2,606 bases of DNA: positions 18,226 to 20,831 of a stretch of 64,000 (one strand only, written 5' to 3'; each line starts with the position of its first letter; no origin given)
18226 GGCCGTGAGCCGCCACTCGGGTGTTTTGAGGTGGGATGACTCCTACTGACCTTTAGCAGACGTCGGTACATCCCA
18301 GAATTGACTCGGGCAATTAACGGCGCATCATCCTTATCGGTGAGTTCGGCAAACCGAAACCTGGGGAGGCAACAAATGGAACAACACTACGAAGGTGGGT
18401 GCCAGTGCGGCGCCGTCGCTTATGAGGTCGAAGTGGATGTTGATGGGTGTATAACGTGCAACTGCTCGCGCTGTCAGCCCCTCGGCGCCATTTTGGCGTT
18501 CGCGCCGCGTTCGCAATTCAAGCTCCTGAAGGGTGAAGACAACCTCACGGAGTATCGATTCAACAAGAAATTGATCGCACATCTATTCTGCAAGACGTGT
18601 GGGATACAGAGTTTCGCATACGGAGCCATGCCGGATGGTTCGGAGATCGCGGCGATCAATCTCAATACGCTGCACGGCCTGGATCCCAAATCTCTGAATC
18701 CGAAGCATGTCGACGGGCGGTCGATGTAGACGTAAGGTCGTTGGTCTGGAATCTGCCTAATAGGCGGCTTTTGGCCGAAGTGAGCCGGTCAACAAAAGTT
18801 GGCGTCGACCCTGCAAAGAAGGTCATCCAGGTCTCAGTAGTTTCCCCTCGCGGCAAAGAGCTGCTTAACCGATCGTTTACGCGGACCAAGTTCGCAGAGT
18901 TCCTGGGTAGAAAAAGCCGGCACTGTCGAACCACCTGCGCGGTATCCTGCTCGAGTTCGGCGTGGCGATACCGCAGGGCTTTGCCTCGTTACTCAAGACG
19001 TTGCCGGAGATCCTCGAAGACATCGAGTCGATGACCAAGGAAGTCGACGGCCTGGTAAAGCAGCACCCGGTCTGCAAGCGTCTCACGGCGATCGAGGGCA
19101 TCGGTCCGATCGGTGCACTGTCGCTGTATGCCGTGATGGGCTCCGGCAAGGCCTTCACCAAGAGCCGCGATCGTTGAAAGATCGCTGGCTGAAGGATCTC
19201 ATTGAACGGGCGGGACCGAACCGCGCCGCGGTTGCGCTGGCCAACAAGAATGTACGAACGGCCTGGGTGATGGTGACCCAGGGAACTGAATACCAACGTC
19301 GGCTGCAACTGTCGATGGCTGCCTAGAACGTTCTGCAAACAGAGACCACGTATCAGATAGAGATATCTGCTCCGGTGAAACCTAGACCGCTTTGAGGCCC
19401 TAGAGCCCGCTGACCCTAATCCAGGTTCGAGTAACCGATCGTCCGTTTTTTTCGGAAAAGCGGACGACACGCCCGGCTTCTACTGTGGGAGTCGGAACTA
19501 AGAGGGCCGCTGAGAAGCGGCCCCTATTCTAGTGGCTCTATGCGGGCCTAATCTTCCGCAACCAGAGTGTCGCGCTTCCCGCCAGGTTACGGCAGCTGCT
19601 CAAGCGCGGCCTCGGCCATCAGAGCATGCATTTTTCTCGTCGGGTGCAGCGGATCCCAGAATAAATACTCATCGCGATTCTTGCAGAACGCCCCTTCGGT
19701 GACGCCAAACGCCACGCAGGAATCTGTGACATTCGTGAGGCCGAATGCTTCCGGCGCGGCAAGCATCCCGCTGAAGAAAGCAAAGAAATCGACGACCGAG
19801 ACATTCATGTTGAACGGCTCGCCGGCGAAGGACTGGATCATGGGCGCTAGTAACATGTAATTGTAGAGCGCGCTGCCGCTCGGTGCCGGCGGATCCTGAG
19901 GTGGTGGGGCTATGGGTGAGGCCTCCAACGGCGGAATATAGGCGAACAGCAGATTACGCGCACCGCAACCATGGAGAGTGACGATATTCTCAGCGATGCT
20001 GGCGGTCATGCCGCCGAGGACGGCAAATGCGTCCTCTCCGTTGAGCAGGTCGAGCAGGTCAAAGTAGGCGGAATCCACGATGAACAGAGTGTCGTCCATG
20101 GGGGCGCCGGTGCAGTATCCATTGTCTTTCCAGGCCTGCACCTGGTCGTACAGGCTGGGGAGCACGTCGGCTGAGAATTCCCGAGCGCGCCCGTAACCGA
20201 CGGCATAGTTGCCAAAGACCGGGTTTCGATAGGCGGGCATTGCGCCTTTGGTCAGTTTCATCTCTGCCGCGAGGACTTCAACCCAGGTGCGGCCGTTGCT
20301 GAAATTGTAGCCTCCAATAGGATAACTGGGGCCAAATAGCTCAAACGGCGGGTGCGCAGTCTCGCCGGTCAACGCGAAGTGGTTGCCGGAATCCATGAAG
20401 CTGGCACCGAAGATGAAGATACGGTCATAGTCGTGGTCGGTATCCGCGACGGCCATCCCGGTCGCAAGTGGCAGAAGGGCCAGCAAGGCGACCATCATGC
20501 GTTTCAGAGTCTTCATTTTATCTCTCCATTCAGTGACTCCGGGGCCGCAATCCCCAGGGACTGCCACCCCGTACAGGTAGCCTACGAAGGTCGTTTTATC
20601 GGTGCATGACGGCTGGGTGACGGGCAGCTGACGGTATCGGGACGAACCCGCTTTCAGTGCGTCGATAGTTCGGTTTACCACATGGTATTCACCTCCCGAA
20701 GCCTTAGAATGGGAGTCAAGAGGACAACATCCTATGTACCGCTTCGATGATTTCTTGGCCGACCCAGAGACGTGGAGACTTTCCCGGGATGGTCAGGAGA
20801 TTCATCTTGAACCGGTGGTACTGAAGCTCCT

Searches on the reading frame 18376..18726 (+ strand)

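Call 12: search_protein_families(library=pfam, max_evalue=0.01, proteins=[window:18376-18726:+])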
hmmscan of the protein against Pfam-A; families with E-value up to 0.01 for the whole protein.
seq(117 aa): 1 family
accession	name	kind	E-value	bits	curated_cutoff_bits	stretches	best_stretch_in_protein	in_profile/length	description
PF04828.22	GFA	-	1.9e-14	54.1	24.3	1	5-110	2-108/115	Glutathione-dependent formaldehyde-activating enzyme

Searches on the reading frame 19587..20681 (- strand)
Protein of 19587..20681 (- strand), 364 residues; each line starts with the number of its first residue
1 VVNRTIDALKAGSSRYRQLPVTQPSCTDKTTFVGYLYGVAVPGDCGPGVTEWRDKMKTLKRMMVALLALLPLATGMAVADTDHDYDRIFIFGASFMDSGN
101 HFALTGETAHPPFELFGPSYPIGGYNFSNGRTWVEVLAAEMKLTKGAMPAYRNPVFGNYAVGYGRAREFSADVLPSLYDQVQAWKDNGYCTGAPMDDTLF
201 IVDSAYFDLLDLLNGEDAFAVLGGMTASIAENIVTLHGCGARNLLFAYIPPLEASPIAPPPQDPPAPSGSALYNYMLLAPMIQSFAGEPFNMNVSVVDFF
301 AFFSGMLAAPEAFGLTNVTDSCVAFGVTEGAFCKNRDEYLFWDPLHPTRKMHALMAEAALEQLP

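Call 12: search_protein_families(library=pfam, max_evalue=0.01, proteins=[window:19587-20681:-])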
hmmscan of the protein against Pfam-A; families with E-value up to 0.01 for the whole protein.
window:19587-20681:- (364 aa): 1 family
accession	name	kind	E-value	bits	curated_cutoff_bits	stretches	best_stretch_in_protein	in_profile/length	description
PF00657.28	Lipase_GDSL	-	4.2e-11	43.8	23.6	1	88-358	1-207/208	GDSL-like Lipase/Acylhydrolase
